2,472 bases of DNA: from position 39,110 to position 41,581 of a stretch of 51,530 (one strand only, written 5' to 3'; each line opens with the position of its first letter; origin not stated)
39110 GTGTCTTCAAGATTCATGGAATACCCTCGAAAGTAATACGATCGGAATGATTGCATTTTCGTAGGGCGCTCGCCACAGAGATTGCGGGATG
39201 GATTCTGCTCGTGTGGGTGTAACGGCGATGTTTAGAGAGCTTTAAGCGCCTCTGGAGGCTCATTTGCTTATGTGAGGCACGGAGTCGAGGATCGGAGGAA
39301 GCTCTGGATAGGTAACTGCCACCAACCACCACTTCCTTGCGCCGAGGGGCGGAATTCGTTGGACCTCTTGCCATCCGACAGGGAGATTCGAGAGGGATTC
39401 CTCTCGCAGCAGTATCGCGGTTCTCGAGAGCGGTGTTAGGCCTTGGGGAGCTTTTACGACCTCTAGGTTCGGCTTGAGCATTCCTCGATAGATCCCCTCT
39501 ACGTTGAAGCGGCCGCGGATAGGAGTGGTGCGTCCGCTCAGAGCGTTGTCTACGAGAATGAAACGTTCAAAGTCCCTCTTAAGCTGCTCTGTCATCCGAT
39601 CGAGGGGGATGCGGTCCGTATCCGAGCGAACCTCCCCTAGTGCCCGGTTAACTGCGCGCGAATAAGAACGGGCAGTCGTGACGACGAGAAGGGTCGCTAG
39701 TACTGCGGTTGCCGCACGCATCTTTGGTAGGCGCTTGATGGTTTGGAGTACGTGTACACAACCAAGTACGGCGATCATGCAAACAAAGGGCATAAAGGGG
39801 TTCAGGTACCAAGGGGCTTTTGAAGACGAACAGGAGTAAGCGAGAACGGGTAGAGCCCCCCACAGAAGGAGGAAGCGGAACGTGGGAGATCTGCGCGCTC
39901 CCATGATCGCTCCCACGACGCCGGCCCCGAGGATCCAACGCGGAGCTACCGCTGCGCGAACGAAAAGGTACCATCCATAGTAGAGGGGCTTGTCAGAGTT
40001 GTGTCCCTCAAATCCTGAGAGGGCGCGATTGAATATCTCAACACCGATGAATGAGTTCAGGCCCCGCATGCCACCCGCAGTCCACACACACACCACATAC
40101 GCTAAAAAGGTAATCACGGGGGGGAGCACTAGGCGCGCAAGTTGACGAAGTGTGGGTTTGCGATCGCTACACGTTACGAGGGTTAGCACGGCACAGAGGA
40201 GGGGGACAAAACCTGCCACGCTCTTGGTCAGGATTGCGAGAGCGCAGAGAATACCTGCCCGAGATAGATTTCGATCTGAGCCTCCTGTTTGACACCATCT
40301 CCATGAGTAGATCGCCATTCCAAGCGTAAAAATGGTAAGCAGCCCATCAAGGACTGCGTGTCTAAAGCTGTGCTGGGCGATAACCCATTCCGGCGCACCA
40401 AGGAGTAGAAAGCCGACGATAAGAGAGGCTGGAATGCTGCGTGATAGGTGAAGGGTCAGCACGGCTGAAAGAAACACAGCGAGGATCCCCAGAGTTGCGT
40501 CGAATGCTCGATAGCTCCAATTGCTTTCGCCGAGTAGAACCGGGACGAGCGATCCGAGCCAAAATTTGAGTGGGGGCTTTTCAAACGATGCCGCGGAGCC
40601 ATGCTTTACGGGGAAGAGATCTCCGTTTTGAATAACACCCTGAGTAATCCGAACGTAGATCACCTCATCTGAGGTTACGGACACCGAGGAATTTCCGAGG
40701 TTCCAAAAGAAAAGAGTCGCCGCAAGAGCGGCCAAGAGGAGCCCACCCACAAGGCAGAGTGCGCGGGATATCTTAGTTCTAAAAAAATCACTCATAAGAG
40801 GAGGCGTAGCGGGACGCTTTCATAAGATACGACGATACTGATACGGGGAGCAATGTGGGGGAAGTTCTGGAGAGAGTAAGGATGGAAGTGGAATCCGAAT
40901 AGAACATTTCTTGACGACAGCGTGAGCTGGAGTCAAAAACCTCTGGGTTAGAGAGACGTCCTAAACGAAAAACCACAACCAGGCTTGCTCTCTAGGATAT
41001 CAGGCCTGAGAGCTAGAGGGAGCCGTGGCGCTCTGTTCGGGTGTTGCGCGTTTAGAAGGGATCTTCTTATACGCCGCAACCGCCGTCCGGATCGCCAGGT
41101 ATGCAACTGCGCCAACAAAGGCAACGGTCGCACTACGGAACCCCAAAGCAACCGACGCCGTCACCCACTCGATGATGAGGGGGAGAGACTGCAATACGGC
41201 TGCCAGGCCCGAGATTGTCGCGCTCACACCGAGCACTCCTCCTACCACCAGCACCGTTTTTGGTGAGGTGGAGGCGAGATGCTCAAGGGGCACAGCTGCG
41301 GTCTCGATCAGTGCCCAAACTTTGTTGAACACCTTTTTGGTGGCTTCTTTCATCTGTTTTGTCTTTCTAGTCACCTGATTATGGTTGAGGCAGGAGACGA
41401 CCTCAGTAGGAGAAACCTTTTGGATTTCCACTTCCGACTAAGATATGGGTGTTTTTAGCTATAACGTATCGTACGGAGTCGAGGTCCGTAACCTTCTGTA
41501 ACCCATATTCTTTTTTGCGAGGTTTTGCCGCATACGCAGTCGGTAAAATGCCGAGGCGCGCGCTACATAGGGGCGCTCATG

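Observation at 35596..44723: A 9-kb glycosyltransferase and orphan-gene block between futalosine-pathway genes: candidate undescribed envelope glycosylation system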

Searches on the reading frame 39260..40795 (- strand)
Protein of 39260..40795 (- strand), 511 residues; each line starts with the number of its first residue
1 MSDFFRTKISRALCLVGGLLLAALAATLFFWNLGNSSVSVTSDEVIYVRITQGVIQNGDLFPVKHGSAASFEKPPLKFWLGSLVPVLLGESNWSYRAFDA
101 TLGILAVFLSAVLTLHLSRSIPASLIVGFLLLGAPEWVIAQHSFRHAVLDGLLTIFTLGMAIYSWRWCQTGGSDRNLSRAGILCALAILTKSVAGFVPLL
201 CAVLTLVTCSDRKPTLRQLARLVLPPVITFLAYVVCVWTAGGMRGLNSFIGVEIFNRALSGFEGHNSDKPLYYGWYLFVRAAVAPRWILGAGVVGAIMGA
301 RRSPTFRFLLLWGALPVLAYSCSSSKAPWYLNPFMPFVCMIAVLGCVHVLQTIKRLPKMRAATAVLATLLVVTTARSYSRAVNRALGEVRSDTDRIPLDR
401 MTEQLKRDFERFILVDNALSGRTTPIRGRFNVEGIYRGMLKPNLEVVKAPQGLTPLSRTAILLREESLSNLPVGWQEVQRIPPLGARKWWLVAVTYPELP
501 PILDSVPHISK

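Call 4: search_protein_families(library=pfam, proteins=[window:39260-40795:-], max_evalue=0.1)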
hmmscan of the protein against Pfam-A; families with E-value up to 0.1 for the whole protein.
window:39260-40795:- (511 aa): 2 families
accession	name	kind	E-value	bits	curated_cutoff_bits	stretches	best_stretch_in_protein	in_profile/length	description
PF02366.24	PMT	-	1.2e-10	41.8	22.7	1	24-207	6-198/245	Dolichyl-phosphate-mannose-protein mannosyltransferase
PF13231.12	PMT_2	-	2.5e-05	25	26.1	1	73-222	2-144/160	Dolichyl-phosphate-mannose-protein mannosyltransferase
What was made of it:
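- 39260..40795 (-): ArnT-like GT-C glycosyltransferase (island core): membrane domain plus a C-terminal soluble domain of about 150 aa. PF02366 PMT E 1.2e-10 (call 4).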

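Call 6: search_protein_families(library=ncbifam, proteins=[window:39260-40795:-], max_evalue=0.01)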
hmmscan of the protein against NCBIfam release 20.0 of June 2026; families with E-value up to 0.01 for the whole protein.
window:39260-40795:- (511 aa): 2 families
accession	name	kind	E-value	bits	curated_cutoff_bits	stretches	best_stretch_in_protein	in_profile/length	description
NF009784.2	PRK13279.1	equivalog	8.6e-17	60.9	567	1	41-372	29-359/539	lipid IV(A) 4-amino-4-deoxy-L-arabinosyltransferase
TIGR03663.1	TIGR03663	subfamily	2.3e-05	23.6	126.25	1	24-378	10-369/435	flippase activity-associated protein Agl23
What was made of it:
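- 39260..40795 (-): NCBIfam ArnT model E 8.6e-17, below its cut-off (call 6).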

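Call 23: search_solved_structures(query=window:39260-40795:-, max_evalue=1)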
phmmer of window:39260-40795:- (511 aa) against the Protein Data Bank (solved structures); distinct sequences matched with E-value up to 1: 1.
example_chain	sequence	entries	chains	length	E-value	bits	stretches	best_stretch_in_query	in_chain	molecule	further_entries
5ezm_A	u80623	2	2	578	1.1e-06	30.8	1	20-345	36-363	4-amino-4-deoxy-L-arabinose transferase or related glycosyltransferases of PMT family | 4-amino-4-deoxy-L-arabinose (L-Ara4N) transferase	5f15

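Call 66: search_solved_structures(query=window:39260-40795:-, max_evalue=1, show_alignments=1)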
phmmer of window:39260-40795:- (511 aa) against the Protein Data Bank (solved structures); distinct sequences matched with E-value up to 1: 1.
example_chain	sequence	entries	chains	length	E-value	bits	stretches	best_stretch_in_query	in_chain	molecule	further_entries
5ezm_A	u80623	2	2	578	1.1e-06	30.8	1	20-345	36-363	4-amino-4-deoxy-L-arabinose transferase or related glycosyltransferases of PMT family | 4-amino-4-deoxy-L-arabinose (L-Ara4N) transferase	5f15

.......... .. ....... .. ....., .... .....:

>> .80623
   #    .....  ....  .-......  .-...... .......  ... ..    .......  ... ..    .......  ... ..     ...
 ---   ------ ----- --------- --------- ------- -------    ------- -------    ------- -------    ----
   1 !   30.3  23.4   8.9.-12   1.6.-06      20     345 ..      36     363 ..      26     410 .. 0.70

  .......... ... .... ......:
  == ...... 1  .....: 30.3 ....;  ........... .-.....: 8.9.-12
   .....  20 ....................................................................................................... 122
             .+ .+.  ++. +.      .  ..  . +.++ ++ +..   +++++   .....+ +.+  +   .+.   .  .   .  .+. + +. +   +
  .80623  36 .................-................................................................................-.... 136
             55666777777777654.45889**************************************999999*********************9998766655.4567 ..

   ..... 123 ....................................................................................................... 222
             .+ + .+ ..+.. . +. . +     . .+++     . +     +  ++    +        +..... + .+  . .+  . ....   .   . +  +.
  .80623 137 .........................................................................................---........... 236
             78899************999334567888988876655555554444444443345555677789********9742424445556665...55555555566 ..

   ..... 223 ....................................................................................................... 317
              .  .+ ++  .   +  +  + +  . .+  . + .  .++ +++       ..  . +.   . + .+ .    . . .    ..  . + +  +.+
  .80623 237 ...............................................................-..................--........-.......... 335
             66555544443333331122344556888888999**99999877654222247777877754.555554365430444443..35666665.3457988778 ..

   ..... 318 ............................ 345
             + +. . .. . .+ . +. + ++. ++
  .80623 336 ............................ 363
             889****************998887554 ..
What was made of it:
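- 39260..40795 (-): PDB 5ezm ArnT E 1.1e-6, with the DE, FEKPP, R270-equivalent and SK.P.Y residues aligned (call 66).
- On Three-component periplasmic glycosylation system: Alignment to ArnT 5ezm through the DE motif (call 66).
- Closest known: ArnT. Same: Aligned DE, FEKPP (E84/K85), R270-equivalent and SK.P.Y (Y345) positions (call 66).
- Closest known: ArnT. Different: The zinc-site histidines are not conserved (call 66).
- It lacks the ArnT zinc-site histidines in the alignment (call 66). The best NCBIfam and PDB matches are to ArnT, not to Pmt1/2 (calls 6, 23, 66).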

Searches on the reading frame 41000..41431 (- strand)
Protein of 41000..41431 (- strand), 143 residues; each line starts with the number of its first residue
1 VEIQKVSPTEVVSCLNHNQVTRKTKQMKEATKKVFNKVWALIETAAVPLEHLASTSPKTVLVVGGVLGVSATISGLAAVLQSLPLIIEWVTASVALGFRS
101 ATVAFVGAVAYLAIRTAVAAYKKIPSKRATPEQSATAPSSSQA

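Call 4: search_protein_families(library=pfam, proteins=[window:41000-41431:-], max_evalue=0.1)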
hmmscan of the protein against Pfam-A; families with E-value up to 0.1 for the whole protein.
window:41000-41431:- (143 aa): 0 families

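Call 6: search_protein_families(library=ncbifam, proteins=[window:41000-41431:-], max_evalue=0.01)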
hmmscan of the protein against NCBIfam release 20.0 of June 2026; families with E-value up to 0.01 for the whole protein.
window:41000-41431:- (143 aa): 1 family
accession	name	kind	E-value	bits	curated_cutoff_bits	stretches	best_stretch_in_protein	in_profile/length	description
NF003154.0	PRK04123.1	equivalog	0.008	14.9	428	1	58-136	444-520/554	ribulokinase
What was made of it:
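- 41000..41431 (-): Small membrane protein with two hydrophobic helices (probably 117 aa from M27, 41000-41353). Island core. No GtrA, SMR or other family hit (calls 4, 6).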

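Call 44: search_protein_families(library=phrogs, proteins=[window:41000-41431:-], max_evalue=0.01)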
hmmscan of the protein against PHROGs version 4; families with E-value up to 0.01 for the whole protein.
window:41000-41431:- (143 aa): 0 families

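Call 85: search_protein_families(library=padloc, proteins=[window:41000-41431:-], max_evalue=0.01)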
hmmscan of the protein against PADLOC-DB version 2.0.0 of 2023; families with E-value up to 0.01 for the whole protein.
window:41000-41431:- (143 aa): 0 families
